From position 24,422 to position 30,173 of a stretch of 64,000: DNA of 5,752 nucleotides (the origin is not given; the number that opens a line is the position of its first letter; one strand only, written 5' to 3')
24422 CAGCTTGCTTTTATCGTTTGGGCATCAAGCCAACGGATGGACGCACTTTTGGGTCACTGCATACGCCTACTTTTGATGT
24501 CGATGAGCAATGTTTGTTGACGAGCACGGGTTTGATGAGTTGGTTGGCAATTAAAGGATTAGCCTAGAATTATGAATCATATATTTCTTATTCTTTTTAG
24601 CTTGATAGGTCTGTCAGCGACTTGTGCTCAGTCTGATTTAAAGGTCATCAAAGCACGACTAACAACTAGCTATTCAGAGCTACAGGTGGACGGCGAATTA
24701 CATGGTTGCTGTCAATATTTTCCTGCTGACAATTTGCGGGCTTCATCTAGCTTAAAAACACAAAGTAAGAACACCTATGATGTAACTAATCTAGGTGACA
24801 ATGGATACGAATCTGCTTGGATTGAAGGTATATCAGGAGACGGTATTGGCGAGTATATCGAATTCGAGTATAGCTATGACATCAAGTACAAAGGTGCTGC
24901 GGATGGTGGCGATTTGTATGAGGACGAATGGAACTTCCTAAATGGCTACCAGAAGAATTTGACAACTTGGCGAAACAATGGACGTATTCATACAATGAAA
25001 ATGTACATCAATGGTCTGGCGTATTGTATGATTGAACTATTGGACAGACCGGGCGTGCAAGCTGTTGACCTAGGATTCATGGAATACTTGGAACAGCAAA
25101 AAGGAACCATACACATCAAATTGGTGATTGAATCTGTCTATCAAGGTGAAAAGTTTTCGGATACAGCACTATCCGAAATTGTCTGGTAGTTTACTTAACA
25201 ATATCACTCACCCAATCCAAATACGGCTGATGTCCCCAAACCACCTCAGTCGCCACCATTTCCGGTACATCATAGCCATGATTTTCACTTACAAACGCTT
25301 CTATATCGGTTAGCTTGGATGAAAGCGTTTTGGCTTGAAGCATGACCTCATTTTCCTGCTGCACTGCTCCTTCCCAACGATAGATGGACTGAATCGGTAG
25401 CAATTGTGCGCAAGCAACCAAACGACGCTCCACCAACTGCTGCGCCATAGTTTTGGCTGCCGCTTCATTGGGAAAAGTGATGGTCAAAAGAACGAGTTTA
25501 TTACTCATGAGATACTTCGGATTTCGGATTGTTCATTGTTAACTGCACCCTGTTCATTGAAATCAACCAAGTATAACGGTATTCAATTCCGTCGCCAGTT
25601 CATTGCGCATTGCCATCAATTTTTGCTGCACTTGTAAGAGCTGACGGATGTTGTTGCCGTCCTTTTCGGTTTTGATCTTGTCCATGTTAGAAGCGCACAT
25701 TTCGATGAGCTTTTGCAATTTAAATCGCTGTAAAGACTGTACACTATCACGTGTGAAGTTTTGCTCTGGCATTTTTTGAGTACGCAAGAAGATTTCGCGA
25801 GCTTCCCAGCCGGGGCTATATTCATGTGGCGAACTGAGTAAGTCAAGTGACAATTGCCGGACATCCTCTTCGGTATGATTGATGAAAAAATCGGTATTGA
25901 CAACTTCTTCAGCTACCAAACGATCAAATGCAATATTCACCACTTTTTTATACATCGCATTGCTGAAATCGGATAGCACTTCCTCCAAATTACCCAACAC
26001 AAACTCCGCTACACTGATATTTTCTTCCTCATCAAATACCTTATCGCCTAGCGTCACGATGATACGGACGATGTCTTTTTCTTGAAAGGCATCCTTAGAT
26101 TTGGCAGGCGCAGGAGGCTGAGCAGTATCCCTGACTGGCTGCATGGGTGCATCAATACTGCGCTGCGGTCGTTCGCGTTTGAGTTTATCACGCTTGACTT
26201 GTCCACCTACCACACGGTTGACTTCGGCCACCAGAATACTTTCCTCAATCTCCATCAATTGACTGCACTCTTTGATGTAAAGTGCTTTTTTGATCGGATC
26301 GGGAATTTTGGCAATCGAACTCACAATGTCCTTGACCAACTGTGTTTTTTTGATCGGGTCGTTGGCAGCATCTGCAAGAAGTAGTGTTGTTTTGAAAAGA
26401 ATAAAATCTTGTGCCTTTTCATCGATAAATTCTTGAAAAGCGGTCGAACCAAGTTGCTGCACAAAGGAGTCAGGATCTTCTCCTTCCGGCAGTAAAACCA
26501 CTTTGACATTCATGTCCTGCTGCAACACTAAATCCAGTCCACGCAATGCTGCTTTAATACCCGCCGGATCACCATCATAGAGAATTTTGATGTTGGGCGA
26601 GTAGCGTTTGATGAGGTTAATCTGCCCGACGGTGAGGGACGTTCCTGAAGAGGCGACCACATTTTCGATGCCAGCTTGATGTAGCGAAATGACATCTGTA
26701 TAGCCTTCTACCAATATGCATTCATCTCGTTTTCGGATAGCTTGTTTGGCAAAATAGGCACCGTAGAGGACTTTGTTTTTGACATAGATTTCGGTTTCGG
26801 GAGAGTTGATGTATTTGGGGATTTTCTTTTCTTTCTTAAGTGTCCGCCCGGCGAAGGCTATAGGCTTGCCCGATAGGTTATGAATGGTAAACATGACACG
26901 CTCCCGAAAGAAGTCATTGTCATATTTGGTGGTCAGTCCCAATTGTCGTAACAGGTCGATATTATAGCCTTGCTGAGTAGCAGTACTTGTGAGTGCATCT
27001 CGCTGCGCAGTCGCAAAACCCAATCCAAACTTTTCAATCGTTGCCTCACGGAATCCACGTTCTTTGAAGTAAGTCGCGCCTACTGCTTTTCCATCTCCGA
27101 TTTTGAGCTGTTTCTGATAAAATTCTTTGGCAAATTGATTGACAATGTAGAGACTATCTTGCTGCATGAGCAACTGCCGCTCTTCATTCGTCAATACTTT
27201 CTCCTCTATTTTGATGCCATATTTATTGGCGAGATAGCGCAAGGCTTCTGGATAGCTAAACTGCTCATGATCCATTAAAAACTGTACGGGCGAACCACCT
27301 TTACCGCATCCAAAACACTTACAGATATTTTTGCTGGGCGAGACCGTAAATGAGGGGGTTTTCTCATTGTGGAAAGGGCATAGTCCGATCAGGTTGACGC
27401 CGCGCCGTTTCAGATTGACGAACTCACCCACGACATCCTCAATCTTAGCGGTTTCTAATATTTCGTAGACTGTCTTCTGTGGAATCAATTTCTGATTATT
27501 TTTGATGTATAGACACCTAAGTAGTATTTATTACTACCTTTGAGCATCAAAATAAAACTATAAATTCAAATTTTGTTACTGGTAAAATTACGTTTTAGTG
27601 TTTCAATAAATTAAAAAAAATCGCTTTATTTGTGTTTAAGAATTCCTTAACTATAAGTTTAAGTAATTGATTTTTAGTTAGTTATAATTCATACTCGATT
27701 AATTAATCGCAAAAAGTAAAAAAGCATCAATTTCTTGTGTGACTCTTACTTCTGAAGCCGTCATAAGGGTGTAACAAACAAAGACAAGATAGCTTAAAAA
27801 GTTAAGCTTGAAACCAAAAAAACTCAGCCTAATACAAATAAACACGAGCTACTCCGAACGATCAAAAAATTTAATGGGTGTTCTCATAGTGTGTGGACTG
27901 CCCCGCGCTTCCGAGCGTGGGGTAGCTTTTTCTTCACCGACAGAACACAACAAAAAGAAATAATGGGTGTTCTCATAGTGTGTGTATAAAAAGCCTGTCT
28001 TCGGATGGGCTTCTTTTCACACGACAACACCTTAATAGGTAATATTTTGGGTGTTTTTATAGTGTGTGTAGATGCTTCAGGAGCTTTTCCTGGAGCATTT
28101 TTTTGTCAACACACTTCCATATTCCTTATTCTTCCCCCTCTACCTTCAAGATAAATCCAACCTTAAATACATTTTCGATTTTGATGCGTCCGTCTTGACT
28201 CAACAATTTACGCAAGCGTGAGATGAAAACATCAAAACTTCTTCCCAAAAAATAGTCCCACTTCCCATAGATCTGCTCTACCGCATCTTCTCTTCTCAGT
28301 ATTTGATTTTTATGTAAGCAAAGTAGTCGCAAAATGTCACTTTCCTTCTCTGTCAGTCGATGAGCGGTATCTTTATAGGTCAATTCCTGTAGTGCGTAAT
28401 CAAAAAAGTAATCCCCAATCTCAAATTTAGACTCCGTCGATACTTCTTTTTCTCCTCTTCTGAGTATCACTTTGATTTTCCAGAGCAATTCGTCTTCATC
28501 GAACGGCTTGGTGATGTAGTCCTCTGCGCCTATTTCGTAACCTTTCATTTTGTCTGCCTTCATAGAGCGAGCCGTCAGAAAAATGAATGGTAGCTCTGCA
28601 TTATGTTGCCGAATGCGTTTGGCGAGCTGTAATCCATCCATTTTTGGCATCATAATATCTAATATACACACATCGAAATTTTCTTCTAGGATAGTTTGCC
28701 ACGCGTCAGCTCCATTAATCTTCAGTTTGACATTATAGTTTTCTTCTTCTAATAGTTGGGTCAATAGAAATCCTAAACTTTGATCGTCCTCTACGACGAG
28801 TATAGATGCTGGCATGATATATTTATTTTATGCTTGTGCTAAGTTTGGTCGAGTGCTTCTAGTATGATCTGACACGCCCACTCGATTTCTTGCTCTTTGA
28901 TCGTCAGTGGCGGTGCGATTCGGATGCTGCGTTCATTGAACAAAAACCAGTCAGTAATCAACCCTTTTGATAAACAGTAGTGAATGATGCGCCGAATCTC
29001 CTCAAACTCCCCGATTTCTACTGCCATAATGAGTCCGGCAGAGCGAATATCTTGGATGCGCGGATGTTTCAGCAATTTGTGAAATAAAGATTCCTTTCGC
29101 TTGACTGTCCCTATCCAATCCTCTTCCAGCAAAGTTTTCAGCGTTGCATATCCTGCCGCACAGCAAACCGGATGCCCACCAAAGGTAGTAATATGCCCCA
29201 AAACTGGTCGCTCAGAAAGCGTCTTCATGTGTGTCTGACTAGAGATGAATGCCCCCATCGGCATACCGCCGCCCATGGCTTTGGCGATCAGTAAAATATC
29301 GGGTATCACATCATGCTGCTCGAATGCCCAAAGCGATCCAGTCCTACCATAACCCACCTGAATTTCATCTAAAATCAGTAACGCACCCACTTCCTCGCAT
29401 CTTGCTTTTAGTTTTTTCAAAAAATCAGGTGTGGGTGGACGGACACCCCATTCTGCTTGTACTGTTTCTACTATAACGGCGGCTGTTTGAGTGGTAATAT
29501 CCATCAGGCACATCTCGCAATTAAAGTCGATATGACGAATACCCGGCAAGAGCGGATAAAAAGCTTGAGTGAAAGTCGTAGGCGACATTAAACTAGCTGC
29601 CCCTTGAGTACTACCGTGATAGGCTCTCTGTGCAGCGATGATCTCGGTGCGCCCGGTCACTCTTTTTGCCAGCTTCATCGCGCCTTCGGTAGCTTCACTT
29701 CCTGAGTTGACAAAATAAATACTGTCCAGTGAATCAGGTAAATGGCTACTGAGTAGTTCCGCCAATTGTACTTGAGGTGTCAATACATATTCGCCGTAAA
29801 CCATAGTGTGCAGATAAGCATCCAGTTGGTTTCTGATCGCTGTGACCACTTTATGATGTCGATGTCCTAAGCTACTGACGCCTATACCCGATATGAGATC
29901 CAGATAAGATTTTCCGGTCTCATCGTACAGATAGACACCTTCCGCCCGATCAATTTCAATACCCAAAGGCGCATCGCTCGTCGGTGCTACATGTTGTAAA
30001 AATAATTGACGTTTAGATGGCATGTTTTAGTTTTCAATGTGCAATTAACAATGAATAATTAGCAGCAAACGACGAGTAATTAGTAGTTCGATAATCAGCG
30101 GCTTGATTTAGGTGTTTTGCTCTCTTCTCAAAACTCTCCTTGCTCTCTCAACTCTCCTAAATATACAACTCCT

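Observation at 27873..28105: Array of three tandem sRNA-like units: conserved 23-nt box, divergent terminator hairpin, semi-conserved trailer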

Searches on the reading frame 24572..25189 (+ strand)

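Call 18: search_protein_families(library=pfam, proteins=[window:24572-25189:+])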
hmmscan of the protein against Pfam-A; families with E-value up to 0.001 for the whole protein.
window:24572-25189:+ (205 aa): 1 family
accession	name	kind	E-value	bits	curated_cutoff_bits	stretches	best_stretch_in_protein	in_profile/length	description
PF25302.1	NADase_transloc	-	6.8e-28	98.1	27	1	53-204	8-144/146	NAD glycohydrolase translocation F5/8 type C domain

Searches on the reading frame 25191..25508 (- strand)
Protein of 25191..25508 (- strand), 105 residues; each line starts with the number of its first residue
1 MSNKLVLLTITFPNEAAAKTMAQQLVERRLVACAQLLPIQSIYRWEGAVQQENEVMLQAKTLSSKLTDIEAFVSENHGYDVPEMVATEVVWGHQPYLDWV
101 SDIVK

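Call 18: search_protein_families(library=pfam, proteins=[window:25191-25508:-])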
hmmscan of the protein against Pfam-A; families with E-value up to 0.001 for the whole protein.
window:25191-25508:- (105 aa): 1 family
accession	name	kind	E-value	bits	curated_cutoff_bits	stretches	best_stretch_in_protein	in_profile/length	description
PF03091.20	CutA1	-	2.7e-33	114.1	22.4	1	7-101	2-97/99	CutA1 divalent ion tolerance protein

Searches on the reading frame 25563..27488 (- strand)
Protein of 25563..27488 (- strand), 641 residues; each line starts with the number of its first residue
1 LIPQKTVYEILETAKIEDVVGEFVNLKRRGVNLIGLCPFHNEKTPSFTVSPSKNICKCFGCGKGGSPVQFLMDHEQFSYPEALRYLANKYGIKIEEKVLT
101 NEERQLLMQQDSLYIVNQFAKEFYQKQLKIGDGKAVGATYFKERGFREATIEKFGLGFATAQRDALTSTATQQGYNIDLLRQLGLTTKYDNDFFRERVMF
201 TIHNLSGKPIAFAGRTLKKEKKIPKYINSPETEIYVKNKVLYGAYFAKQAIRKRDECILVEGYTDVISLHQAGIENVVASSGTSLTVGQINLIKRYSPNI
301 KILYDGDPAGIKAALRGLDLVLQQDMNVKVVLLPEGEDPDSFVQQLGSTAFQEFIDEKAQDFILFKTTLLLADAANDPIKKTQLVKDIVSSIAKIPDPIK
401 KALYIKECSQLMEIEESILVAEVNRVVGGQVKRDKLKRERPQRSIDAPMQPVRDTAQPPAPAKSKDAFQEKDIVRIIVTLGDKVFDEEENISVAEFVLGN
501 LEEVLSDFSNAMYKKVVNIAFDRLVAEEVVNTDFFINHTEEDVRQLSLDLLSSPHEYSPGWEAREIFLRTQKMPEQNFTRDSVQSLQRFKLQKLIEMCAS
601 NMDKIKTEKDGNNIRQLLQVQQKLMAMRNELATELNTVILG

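Call 18: search_protein_families(library=pfam, proteins=[window:25563-27488:-])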
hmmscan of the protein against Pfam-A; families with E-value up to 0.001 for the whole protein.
window:25563-27488:- (641 aa): 7 families
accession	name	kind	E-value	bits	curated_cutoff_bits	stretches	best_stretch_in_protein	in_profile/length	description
PF01807.25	Zn_ribbon_DnaG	-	4.3e-33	113.5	24.9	1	3-96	2-95/98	CHC2 zinc finger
PF08275.17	DNAG_N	-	2.6e-32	112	26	1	123-247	1-127/128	DNA primase catalytic core, N-terminal domain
PF13155.12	Toprim_2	-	5.8e-22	78.3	22.1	1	258-342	1-87/88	Toprim-like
PF13662.12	Toprim_4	-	3.3e-16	59.7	25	1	256-331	2-84/85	Toprim domain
PF01751.28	Toprim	-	6.7e-11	42.7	23.1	1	257-329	2-92/96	Toprim domain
PF13362.12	Toprim_3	-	1.4e-08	35.5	27.2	1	258-348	3-94/95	Toprim domain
PF10410.14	DnaB_bind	-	1.1e-07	32.4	20.6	1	376-416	15-55/56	DnaB-helicase binding domain of primase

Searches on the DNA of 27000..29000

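Call 4: search_rna_families(source=window, start=27000, end=29000, threshold=evalue, max_evalue=10, show_alignments=3)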
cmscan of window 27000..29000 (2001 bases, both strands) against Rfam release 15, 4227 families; matches with E-value up to 10: 5.
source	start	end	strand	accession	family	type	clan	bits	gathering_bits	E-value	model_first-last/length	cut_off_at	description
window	27508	27584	-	RF02846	Ref84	Gene; antisense;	-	23.2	52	4.9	1-87/87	no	Enterococcus sRNA 84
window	28014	28109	+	RF04177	BTnc201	Gene; sRNA;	-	19.7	105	2.2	1-99/99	no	Bacteroides sRNA BTnc201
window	27968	28104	+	RF00021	Spot_42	Gene; sRNA;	-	18.8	80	1.5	1-115/115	no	Spot 42 RNA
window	27785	27971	-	RF01256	snR43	Gene; snRNA; snoRNA; HACA-box;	CL00027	16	60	2.4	1-207/207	no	Small nucleolar RNA snR43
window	28005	28241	+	RF01261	snR82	Gene; snRNA; snoRNA; HACA-box;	CL00040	13.8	60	3.9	1-270/270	no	Small nucleolar RNA snR82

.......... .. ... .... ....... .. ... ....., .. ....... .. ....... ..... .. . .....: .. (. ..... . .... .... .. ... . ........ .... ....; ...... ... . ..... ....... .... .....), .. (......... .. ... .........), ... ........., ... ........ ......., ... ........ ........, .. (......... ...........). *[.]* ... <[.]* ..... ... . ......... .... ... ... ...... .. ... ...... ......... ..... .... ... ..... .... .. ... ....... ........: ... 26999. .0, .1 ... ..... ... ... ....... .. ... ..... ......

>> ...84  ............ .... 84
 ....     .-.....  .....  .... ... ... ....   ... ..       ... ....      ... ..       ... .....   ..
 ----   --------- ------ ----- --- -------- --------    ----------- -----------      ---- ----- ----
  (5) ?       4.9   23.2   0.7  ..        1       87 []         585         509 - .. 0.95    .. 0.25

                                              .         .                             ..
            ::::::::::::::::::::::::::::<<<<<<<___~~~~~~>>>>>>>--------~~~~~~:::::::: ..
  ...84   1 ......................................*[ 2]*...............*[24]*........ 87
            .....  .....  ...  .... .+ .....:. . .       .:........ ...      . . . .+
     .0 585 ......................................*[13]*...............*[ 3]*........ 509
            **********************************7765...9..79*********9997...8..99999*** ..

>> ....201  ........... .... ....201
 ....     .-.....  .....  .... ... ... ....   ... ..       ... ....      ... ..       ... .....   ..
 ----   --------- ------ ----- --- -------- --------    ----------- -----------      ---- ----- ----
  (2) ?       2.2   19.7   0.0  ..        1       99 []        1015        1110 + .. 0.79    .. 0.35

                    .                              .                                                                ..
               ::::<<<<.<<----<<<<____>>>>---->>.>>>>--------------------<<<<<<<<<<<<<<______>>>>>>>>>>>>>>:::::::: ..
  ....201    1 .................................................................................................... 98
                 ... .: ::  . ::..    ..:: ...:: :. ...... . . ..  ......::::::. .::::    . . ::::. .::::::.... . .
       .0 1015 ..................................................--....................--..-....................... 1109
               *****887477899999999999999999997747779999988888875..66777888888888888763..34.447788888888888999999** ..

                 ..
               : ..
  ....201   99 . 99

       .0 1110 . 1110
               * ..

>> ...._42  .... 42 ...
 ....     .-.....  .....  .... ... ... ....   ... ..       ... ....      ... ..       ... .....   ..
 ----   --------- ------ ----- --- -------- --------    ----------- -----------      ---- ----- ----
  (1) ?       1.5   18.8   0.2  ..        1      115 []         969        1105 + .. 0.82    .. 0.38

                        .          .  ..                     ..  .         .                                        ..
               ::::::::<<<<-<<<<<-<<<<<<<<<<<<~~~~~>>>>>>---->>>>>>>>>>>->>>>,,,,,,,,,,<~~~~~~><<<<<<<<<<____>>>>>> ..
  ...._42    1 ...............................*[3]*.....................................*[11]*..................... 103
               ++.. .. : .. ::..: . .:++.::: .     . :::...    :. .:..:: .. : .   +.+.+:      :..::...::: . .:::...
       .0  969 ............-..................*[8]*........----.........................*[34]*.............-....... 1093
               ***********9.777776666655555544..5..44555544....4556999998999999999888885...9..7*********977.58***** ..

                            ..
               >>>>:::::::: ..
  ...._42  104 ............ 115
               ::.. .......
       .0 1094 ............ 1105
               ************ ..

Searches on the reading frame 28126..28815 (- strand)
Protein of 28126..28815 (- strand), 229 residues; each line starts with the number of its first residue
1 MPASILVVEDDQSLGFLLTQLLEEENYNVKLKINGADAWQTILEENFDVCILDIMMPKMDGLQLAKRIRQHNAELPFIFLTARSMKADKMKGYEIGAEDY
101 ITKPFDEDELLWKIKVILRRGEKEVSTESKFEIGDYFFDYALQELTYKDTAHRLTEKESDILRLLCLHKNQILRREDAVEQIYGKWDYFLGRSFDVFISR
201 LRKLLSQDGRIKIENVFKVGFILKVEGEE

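Call 18: search_protein_families(library=pfam, proteins=[window:28126-28815:-])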
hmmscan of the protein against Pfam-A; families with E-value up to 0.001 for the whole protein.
window:28126-28815:- (229 aa): 2 families
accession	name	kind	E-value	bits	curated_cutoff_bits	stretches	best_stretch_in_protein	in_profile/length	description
PF00072.30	Response_reg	-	8.6e-33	113.3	30.2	1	5-114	1-110/111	Response regulator receiver domain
PF00486.34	Trans_reg_C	-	3.1e-13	50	26.2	1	152-223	4-77/77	Transcriptional regulatory protein, C terminal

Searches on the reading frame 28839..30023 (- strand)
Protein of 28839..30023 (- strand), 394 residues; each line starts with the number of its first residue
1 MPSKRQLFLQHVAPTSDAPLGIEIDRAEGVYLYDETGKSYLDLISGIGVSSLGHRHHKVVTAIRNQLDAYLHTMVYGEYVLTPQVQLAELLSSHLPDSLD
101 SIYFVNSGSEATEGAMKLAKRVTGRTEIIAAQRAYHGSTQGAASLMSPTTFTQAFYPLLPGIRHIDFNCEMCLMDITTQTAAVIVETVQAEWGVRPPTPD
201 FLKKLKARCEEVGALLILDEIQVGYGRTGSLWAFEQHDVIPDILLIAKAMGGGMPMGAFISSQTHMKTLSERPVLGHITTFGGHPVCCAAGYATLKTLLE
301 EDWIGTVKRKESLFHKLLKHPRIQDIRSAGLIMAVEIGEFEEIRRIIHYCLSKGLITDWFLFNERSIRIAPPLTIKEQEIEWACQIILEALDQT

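Call 18: search_protein_families(library=pfam, proteins=[window:28839-30023:-])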
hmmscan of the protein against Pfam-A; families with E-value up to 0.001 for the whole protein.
window:28839-30023:- (394 aa): 1 family
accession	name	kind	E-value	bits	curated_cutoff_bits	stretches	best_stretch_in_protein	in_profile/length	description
PF00202.27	Aminotran_3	-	8.4e-94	315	30.5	1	18-391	7-403/403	Aminotransferase class-III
